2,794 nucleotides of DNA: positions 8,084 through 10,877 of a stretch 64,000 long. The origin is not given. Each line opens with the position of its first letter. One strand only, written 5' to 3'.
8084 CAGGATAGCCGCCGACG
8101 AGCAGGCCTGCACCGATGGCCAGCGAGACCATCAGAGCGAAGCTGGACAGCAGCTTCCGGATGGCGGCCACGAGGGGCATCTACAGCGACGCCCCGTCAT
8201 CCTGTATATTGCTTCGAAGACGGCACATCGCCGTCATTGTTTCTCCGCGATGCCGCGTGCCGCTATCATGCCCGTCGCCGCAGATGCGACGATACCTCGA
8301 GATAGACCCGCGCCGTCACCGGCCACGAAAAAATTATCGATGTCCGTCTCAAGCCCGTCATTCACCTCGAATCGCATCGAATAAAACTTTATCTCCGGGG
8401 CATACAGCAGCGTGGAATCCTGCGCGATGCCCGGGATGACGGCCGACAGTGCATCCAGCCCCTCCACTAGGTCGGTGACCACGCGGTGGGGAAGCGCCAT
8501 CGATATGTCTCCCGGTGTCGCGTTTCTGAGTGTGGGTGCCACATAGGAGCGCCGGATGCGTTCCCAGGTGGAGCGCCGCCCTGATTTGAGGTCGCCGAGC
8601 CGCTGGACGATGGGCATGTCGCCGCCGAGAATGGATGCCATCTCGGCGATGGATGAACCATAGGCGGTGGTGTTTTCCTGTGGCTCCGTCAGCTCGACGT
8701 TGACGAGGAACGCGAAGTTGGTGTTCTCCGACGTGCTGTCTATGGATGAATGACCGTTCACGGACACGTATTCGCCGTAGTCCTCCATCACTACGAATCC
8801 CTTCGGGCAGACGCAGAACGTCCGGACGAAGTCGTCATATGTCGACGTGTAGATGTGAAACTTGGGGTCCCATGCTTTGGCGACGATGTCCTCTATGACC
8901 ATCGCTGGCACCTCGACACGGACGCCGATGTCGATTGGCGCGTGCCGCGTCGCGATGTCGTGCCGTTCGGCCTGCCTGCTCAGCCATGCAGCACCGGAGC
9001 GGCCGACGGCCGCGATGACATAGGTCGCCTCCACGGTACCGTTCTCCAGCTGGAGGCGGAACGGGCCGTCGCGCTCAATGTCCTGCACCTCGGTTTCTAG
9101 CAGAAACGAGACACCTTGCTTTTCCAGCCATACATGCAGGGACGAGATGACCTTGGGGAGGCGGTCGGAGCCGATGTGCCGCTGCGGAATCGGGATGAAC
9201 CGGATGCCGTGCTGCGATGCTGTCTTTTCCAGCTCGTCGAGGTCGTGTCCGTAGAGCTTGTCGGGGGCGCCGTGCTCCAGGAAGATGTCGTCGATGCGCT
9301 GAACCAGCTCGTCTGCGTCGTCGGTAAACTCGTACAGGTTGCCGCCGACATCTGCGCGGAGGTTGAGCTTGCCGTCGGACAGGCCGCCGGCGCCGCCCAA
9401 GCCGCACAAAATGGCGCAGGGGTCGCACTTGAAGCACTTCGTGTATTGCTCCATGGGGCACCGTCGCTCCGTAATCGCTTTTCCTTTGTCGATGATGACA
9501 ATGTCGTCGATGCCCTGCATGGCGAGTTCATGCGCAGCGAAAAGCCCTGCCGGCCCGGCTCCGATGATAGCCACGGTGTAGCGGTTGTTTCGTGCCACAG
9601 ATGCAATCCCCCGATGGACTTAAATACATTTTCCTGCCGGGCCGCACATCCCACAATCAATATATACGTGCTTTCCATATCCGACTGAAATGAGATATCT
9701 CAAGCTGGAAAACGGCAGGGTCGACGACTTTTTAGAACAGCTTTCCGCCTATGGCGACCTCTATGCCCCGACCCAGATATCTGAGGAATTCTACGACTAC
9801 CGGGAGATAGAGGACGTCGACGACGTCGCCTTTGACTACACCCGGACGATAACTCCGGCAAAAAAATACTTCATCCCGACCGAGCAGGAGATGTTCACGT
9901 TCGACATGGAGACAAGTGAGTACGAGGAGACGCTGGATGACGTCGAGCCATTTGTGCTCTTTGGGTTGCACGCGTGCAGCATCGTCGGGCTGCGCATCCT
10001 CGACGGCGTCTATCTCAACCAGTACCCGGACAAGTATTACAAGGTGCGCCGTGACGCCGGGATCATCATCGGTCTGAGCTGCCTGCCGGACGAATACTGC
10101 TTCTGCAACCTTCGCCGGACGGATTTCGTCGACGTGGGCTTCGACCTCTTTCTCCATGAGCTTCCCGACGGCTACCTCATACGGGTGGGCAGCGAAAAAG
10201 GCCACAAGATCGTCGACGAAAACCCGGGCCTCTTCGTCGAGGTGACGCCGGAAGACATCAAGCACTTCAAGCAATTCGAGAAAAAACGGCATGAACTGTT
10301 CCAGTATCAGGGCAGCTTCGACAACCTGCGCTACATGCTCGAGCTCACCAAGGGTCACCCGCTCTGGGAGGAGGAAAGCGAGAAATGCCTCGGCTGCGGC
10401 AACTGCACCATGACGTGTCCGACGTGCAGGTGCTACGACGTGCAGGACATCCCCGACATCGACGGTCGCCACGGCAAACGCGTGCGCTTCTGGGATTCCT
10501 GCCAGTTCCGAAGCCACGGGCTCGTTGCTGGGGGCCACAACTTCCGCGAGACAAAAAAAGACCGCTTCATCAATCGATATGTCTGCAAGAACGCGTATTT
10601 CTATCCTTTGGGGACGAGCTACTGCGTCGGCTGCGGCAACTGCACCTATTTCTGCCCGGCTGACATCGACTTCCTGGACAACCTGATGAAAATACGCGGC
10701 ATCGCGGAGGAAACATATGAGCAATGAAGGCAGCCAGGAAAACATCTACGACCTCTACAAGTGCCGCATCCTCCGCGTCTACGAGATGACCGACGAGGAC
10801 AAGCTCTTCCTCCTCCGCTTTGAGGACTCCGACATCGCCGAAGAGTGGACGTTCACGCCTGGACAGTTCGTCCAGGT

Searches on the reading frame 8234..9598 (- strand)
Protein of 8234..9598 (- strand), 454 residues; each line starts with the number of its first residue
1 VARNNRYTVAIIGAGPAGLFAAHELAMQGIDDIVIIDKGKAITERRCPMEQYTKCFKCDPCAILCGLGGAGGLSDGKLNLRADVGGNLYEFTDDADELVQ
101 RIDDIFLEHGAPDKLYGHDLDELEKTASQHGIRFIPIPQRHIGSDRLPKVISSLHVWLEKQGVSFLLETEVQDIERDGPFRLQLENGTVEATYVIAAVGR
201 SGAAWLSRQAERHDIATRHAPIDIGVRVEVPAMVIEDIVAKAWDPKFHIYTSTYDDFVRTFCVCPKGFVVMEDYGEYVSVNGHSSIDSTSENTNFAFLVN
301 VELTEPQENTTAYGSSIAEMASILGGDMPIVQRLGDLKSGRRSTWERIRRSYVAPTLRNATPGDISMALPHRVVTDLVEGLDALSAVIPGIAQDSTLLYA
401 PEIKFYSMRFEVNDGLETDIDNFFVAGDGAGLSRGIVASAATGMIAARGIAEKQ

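Call 65: search_protein_families(library=pfam, proteins=[window:8234-9598:-], max_evalue=0.001)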
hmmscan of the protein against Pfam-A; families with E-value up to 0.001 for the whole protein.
window:8234-9598:- (454 aa): 10 families
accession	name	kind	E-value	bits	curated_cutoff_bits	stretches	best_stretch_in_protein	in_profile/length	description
PF21688.3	FAD-depend_C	-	1.7e-14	55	27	1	222-402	2-194/197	FAD-dependent protein, C-terminal domain-like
PF07992.20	Pyr_redox_2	-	4.8e-14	52.9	26.1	1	7-53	1-46/291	Pyridine nucleotide-disulphide oxidoreductase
PF01266.30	DAO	-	1.8e-10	41.4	27.9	1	9-41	2-33/353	FAD dependent oxidoreductase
PF03486.20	HI0933_like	-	2.3e-10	40.8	50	1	8-43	2-36/244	HI0933-like protein Rossmann domain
PF13738.12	Pyr_redox_3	-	8e-10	38.9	30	1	11-41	2-32/305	Pyridine nucleotide-disulphide oxidoreductase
PF01494.25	FAD_binding_3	-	1.3e-09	38.2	22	1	7-38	2-32/349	FAD binding domain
PF01134.28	GIDA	-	4.7e-08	32.9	22.1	0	375-452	317-385/391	Glucose inhibited division protein A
PF13450.12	NAD_binding_8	-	5.7e-06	27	21.9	1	11-40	1-29/68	NAD(P)-binding Rossmann-like domain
PF00890.30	FAD_binding_2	-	6.2e-05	22.8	20.4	1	9-41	2-33/414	FAD binding domain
PF01593.30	Amino_oxidase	-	0.00051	19.9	19.8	0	133-208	197-269/443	Flavin containing amine oxidoreductase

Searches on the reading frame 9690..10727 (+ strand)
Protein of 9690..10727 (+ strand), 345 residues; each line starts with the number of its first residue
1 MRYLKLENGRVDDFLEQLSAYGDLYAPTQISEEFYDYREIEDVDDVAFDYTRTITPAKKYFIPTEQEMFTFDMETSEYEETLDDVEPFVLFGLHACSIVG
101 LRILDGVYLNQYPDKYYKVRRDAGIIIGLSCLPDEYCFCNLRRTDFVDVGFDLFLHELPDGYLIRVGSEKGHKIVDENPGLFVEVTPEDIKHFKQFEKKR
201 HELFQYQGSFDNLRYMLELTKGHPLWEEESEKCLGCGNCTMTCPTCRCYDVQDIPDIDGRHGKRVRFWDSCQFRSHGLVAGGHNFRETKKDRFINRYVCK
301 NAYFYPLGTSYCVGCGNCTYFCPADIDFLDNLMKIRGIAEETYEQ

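Call 65: search_protein_families(library=pfam, proteins=[window:9690-10727:+], max_evalue=0.001)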
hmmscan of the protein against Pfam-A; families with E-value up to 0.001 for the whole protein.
window:9690-10727:+ (345 aa): 13 families
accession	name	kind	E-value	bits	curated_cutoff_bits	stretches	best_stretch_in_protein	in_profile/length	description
PF17179.9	Fer4_22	-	1.5e-26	93.5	27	1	232-326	1-95/95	4Fe-4S dicluster domain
PF13237.11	Fer4_10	-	1e-08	35.4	25.5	0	310-326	7-26/53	4Fe-4S dicluster domain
PF12838.12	Fer4_7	-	8.7e-08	33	27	0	222-245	27-50/52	4Fe-4S dicluster domain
PF12797.12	Fer4_2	-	1e-07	31.9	24.5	1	229-245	6-22/22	4Fe-4S binding domain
PF00037.32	Fer4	-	5.3e-07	29.6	21.1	0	310-325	6-21/24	4Fe-4S binding domain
PF13534.11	Fer4_17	-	2.6e-06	28.3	22.2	0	215-244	27-57/61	4Fe-4S dicluster domain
PF13183.11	Fer4_8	-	7.3e-05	23.7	27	1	230-326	2-68/68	4Fe-4S dicluster domain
PF12837.12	Fer4_6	-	7.9e-05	22.9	25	0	310-325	7-22/24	4Fe-4S binding domain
PF14697.11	Fer4_21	-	0.00011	22.7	35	0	229-248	37-56/59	4Fe-4S dicluster domain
PF12800.12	Fer4_4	-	0.00022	21.8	24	0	310-324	2-16/17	4Fe-4S binding domain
PF13187.11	Fer4_9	-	0.00043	20.7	27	0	311-335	1-25/52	4Fe-4S dicluster domain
PF13484.11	Fer4_16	-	0.0007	20.8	30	0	231-244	51-64/66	4Fe-4S double cluster binding domain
PF13746.11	Fer4_18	-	0.00082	20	27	0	308-332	57-81/114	4Fe-4S dicluster domain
